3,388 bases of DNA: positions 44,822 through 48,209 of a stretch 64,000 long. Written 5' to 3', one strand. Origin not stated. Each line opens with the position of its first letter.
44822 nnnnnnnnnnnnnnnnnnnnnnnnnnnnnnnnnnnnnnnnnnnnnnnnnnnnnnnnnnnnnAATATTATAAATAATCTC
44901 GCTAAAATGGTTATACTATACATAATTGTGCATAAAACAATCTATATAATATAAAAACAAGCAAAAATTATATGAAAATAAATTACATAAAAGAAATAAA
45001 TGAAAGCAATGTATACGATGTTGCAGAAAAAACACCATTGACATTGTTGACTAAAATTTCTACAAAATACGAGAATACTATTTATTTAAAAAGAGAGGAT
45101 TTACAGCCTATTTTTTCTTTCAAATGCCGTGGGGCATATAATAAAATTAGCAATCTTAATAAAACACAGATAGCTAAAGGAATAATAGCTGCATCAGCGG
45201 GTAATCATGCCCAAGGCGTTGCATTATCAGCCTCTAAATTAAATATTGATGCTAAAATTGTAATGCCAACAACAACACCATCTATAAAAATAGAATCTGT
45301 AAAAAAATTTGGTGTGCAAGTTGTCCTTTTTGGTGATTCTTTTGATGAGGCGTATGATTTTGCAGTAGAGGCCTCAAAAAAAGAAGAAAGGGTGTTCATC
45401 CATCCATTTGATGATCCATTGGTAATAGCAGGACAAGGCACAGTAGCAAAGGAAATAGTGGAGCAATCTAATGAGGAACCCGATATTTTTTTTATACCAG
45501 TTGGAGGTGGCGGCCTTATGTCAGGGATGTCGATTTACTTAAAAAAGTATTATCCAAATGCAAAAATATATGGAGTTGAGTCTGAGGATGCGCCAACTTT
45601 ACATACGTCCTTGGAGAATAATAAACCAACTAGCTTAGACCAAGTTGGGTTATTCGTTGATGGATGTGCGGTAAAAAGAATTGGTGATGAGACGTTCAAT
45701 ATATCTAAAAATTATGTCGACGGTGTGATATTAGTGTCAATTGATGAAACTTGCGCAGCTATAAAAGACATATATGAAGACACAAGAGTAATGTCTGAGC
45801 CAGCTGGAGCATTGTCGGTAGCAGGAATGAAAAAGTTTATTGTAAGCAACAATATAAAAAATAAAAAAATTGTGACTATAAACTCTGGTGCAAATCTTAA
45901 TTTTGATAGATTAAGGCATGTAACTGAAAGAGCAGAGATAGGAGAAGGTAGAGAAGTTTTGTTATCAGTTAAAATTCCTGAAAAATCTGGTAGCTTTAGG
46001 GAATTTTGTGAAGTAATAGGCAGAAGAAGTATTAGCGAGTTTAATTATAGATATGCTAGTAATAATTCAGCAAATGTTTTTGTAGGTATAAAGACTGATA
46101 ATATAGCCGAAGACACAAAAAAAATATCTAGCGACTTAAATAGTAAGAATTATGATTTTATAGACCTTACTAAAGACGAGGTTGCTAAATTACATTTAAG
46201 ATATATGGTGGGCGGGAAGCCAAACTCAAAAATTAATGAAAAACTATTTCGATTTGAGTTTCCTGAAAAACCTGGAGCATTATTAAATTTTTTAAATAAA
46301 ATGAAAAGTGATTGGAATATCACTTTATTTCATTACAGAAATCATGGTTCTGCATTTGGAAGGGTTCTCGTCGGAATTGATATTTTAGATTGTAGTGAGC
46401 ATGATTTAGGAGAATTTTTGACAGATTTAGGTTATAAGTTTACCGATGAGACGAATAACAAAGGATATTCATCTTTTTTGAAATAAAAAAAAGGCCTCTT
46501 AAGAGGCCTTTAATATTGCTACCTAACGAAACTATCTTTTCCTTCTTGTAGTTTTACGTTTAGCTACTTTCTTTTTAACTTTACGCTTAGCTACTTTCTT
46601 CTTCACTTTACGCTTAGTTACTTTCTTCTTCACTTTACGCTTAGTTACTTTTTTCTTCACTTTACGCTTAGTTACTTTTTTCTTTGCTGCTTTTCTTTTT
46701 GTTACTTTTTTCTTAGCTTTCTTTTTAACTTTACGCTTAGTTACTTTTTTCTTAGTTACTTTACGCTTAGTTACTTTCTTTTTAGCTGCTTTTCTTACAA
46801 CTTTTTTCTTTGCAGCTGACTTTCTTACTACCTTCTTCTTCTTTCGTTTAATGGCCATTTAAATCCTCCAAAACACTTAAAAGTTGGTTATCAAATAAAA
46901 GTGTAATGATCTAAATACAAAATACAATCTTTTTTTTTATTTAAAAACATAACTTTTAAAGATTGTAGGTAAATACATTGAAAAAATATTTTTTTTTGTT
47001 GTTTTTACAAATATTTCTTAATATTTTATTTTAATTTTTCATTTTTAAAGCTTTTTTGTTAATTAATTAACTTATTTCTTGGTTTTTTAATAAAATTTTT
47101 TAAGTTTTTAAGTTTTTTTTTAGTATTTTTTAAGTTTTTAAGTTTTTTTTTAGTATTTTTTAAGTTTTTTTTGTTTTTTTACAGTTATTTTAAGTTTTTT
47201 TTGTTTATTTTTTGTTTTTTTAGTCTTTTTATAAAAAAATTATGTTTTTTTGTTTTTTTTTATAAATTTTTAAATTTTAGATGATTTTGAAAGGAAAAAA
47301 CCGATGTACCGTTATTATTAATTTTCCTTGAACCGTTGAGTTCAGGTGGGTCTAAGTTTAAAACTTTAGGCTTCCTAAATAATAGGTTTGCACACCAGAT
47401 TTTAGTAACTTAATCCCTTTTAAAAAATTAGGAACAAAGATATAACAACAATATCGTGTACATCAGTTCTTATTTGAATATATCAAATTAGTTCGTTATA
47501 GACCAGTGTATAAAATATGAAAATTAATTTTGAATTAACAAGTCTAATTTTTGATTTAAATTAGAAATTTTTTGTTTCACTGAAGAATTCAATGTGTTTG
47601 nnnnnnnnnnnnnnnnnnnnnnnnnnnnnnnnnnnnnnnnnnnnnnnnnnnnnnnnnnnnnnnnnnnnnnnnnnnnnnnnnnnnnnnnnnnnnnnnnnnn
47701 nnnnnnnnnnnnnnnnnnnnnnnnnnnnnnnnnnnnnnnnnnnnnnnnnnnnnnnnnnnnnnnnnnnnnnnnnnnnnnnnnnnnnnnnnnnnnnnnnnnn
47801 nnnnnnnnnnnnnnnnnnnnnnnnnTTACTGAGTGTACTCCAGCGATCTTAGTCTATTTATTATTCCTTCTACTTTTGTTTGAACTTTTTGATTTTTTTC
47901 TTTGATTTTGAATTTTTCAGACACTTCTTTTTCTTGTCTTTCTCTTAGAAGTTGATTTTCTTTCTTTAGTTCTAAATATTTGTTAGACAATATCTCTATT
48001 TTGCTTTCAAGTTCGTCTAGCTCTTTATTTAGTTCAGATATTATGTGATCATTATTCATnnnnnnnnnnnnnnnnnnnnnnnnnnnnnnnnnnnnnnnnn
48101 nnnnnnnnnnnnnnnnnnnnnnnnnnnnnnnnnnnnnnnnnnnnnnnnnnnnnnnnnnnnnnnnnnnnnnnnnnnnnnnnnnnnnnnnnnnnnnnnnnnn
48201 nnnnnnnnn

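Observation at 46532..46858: Histone H1-like poly-lysine protein built from 27-bp tandem DNA repeats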

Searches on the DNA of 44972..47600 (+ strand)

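Call 59: search_rna_families(sources=[L062, L017, L009], threshold=gathering)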
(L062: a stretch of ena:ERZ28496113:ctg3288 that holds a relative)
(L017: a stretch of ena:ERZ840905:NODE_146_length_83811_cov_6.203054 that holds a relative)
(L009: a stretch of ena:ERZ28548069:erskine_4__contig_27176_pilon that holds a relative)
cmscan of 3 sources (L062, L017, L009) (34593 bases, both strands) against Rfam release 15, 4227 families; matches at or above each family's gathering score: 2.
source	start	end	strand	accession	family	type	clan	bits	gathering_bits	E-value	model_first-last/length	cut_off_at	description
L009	7449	7626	-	RF00013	6S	Gene;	-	75.9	46.4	1.9e-13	1-187/187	no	6S / SsrS RNA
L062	7892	8075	-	RF00013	6S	Gene;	-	64.4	46.4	1e-10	1-187/187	no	6S / SsrS RNA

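Call 73: search_rna_families(source=window, start=46400, end=47600, threshold=evalue, max_evalue=1)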
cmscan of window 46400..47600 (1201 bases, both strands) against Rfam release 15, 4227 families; matches with E-value up to 1: 5.
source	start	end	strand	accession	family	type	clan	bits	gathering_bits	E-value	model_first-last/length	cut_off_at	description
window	47294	47472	-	RF00013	6S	Gene;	-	88.5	46.4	6.7e-18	1-187/187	no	6S / SsrS RNA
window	46476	46548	-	RF02502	Atu_C8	Gene; sRNA;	-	26.9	50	0.007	1-122/122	no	Rhizobiales sRNA Atu_C8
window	46486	46531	-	RF00370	sroD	Gene; sRNA;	-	20.6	50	0.31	1-86/86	no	sroD RNA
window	46446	46521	+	RF02063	STnc350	Gene; sRNA;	-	20.1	60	0.74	1-68/68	no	Salmonella enterica sRNA STnc350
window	46400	46511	+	RF01619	ceN115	Gene; sRNA;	-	17.3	44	0.87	44-159/159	5'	C. elegans sRNA ceN115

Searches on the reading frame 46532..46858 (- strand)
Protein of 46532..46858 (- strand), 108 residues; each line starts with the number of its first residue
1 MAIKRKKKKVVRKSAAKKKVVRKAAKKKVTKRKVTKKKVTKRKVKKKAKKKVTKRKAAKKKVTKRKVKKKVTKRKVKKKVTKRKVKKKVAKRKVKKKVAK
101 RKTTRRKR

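Call 8: search_protein_families(library=pfam, proteins=[window:46532-46858:-], max_evalue=1)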
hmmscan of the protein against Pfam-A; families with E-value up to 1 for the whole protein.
window:46532-46858:- (108 aa): 0 families

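Call 9: search_protein_families(library=ncbifam, proteins=[window:46532-46858:-], max_evalue=1)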
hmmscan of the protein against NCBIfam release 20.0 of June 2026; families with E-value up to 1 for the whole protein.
window:46532-46858:- (108 aa): 0 families

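Call 11: find_encoding_contigs(protein=window:46532-46858:-, flank=6000, max_places=10)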
Protein window:46532-46858:- (108 aa): 2 contigs read that carry it; 1 place shown.
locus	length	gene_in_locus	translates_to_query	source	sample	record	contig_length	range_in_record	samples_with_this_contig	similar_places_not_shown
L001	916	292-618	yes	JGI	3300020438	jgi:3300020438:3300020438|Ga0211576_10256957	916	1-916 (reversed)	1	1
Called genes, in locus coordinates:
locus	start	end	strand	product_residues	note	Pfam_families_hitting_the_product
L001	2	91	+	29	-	?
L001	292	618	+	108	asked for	-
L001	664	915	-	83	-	?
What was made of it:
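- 46532..46858 (-): Polycation gene: 108 aa, 63% K+R, no acidic residue. Conserved N-terminus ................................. and conserved C-terminus ...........*. The exact protein also occurs on a Tara contig (call 11).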

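Call 12: find_homologous_proteins(query=window:46532-46858:-)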
Query window:46532-46858:- (108 aa): 4 proteins with E <= 0.001 among 8000 candidates.
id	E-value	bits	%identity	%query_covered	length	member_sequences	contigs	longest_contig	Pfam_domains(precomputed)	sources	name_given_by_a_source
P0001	3.8e-5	42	-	-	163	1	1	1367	-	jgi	jgi:outer membrane biosynthesis protein TonB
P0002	1.0e-4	41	-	-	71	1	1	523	-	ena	-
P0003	8.0e-4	38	-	-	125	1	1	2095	-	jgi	-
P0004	9.9e-4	37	-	-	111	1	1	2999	-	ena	-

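Call 17: find_encoding_contigs(protein=P0004, flank=6000)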
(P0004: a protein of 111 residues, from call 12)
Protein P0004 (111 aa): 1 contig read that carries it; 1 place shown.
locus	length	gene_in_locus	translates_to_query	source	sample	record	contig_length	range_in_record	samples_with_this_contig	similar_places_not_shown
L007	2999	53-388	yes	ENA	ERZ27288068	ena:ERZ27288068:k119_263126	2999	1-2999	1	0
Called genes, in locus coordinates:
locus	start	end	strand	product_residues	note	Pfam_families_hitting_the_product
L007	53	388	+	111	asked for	-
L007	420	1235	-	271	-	PF10108:DNA_pol_B_exo2, PF13482:RNase_H_2 (weak)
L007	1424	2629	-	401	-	PF01408:GFO_IDH_MocA, PF02894:GFO_IDH_MocA_C, PF22685:Gal80p_C-like (weak), PF22725:GFO_IDH_MocA_C3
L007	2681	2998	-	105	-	?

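Call 18: find_encoding_contigs(protein=P0002, flank=6000)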
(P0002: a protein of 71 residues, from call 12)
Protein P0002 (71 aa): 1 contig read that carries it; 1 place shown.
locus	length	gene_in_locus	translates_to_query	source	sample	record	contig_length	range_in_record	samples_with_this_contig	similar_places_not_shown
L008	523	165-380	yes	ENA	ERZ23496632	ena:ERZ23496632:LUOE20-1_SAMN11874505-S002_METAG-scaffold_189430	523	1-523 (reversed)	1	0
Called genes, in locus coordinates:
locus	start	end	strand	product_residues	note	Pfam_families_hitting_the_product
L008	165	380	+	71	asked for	-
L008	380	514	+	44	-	-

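Call 32: search_protein_representatives(protein=window:46532-46858:-)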
Query: 108 residues. Proteins with E-value up to 0.001 (for the whole library): 4; up to 1e-10: 0; up to 1e-30: 0. The best 4 are listed.
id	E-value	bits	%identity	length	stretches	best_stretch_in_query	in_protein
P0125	6.4e-09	52.3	28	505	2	58-99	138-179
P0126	3.6e-08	49.9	95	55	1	1-42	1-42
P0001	1.2e-05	41.9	75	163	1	16-92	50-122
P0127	3.3e-04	37.3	73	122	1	44-103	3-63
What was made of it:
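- Tried and rejected: full phmmer against 1.84 billion representatives (call 32)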

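Call 49: search_solved_structures(query=window:46532-46858:-, max_evalue=10)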
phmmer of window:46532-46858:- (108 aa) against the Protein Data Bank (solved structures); distinct sequences matched with E-value up to 10: 1.
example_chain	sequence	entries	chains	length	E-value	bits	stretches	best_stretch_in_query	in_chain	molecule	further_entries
6zj3_Lv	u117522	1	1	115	0.21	15.6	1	21-98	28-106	Ribosomal protein eL33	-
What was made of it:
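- On Bacterial ribosomal proteins: The only PDB hit is eL33 at E = 0.21 (call 49).
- The only PDB hit is ribosomal eL33, at a non-significant E = 0.21 (call 49).
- Tried and rejected: phmmer against PDB (call 49)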

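Call 51: list_cluster_members(proteins=[window:46535-46858:-, L009:6567-6953:-, L013:6567-6935:-, L018:6569-6925:-, L017:6577-6867:-, P0017, P0011, P0012, P0042, P0049])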
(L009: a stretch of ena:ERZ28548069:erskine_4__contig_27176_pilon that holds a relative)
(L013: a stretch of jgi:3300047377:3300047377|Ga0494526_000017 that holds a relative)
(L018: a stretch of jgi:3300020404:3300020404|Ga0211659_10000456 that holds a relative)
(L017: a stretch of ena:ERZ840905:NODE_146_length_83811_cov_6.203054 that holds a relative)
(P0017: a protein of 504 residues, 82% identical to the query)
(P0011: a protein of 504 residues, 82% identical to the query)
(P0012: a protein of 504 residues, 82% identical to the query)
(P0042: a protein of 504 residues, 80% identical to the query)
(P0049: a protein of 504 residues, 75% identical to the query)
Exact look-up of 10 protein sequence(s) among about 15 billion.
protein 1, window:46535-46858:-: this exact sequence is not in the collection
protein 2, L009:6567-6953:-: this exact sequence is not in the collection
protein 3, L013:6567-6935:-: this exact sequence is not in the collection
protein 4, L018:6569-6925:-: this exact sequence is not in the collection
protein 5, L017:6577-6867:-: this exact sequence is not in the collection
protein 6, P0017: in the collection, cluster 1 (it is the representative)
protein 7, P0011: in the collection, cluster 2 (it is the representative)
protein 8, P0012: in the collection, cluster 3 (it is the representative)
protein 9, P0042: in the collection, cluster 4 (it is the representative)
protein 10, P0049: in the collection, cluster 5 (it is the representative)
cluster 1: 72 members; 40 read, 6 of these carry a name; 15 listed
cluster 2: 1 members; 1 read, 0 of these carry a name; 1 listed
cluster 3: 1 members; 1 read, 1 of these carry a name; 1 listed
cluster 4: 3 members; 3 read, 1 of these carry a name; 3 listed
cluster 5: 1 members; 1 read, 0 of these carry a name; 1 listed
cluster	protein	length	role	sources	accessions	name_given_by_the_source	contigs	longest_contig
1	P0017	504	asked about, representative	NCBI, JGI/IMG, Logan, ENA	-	threonine dehydratase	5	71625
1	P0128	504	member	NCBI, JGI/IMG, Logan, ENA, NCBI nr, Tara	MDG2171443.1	MAG: threonine ammonia-lyase, biosynthetic [Gammaproteobacteria bacterium] | threonine dehydratase | threonine ammonia-lyase, biosynthetic [Gammaproteobacteria bacterium]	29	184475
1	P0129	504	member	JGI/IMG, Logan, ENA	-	threonine dehydratase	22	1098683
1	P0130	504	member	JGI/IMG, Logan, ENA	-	threonine dehydratase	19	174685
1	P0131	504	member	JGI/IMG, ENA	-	threonine dehydratase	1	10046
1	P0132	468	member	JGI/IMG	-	threonine dehydratase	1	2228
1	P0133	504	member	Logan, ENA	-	-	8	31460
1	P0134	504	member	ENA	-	-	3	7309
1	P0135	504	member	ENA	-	-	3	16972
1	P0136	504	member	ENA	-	-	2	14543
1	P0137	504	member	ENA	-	-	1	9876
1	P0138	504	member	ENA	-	-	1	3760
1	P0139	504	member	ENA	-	-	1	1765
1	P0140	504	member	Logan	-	-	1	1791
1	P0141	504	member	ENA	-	-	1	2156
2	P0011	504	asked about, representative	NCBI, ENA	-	-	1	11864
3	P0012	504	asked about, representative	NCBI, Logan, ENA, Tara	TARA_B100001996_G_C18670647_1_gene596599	strand:- start:170 stop:1684 length:1515 start_codon:yes stop_codon:yes gene_type:complete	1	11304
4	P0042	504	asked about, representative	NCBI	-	-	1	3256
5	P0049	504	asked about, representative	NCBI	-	-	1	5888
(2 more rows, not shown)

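Call 53: predict_structure(protein=window:46532-46858:-)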
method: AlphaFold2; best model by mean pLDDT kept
length: 108 residues; sequences in the alignment: 1
mean_pLDDT: 91.3   pTM: 0.38
mean pLDDT of the five models: 91.3, 88.1, 83.4, 68.4, 65.9
residues with pLDDT >= 90: 81; 70-90: 27; 50-70: 0; < 50: 0
segments of 3 or more residues with pLDDT < 50: none
pLDDT, mean of each block of 10 residues (from residue 1): 85 87 92 92 94 93 93 93 94 94 86
secondary structure, 60 per line:
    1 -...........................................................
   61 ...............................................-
elements in order: H2-107
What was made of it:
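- AlphaFold predicts a single helix over residues 2-107, pLDDT 91, pTM 0.38 (call 53).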

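Call 54: search_protein_families(library=phrogs, proteins=[window:46532-46858:-], max_evalue=1)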
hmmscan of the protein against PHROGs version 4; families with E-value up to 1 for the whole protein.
window:46532-46858:- (108 aa): 0 families

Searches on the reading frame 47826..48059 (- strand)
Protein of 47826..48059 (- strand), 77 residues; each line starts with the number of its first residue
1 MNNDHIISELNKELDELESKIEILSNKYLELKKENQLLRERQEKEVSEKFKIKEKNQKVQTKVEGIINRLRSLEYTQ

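Call 8: search_protein_families(library=pfam, proteins=[window:47826-48059:-], max_evalue=1)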
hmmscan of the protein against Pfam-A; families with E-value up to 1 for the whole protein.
window:47826-48059:- (77 aa): 16 families
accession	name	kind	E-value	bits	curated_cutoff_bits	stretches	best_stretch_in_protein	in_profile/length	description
PF25566.1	RIMB1_N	-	0.0002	21.7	28.5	1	9-58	2-52/129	RIMB1-like, N-terminal domain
PF06005.17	ZapB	-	0.00034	21.5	31.5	1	13-73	5-65/71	Cell division protein ZapB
PF05266.19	DUF724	-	0.0019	18.5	38.4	1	6-69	117-180/188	Protein of unknown function (DUF724)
PF01025.24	GrpE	-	0.0025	17.9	25.8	1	4-53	10-59/165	GrpE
PF10473.14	CENP-F_leu_zip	-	0.0093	16.5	34.5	1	10-74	8-72/140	Leucine-rich repeats of kinetochore protein Cenp-F/LEK1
PF06156.18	YabA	-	0.026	15.6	30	1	6-64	16-74/103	Initiation control protein YabA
PF01166.23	TSC22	-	0.03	14.9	30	1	5-50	7-52/57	TSC-22/dip/bun family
PF07889.17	DUF1664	-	0.05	14.1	34.6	1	4-77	51-124/124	Protein of unknown function (DUF1664)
PF17060.10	MPS2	-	0.098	12.1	28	1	3-55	198-250/395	Monopolar spindle protein 2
PF10211.14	Ax_dynein_light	-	0.11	12.9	26.4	1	7-64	128-186/187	Axonemal dynein light chain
PF19579.4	FtsL_2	-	0.13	12.6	24.6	1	5-48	43-86/100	Bacteriodetes cell division protein (FtsL-like)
PF14978.11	MRP-63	-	0.14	13.1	27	1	9-76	22-89/92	Mitochondrial ribosome protein 63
PF12999.12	PRKCSH-like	-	0.16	12.2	34.9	1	20-74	111-166/176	Glucosidase II beta subunit-like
PF08286.16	Spc24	-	0.46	11.2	25.3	0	9-57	8-53/109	Spc24 subunit of Ndc80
PF07218.16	RAP1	-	0.94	8.1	26.3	1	9-58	218-267/793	Rhoptry-associated protein 1 (RAP-1)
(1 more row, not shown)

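Call 9: search_protein_families(library=ncbifam, proteins=[window:47826-48059:-], max_evalue=1)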
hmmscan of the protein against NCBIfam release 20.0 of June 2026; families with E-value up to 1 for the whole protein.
window:47826-48059:- (77 aa): 14 families
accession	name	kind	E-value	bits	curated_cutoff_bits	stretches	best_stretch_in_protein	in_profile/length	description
TIGR02449.1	TIGR02449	hypoth_equivalog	2e-10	40.9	55.4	1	13-74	1-62/65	TIGR02449 family protein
NF010737.0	PRK14139.1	equivalog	0.0034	17.3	164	1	5-52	35-84/188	nucleotide exchange factor GrpE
NF052612.1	sll0565_fam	equivalog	0.0097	16.3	50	1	9-75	2-69/106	sll0565 family protein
NF009644.1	PRK13169.1-5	equivalog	0.015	15.9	130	1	5-62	15-72/116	DNA replication initiation control protein YabA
NF010738.0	PRK14140.1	equivalog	0.019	14.7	137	1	4-57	36-91/191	nucleotide exchange factor GrpE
NF005283.0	PRK06800.1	equivalog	0.022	14.6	192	1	4-64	30-90/228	flagellar assembly protein H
TIGR04211.1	SH3_and_anchor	equivalog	0.052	13.1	65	1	7-66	68-127/198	TIGR04211 family SH3 domain-containing protein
NF045995.1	MAG0865_DivIVA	hypoth_equivalog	0.19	11.9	55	0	4-38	26-60/69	MAG0865 family DivIVA-related protein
TIGR00513.1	accA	equivalog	0.3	10.4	319.3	1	9-61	7-63/321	acetyl-CoA carboxylase carboxyl transferase subunit alpha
NF033875.1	Agg_substance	equivalog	0.32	8.6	1500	1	12-63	218-269/1306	LPXTG-anchored aggregation substance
NF004434.0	PRK05771.3-3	equivalog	0.34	9.3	777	1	4-42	88-126/686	V-type ATP synthase subunit I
NF047368.1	collar_FlbB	equivalog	0.49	10.2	110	1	13-72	58-117/193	periplasmic-type flagellar collar protein FlbB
TIGR01149.1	mtrG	equivalog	0.53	10.3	50.65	1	7-26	14-33/70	tetrahydromethanopterin S-methyltransferase subunit MtrG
TIGR01541.1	tape_meas_lam_C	equivalog_domain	0.62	9.1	104.75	1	13-62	2-51/332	phage tail tape measure protein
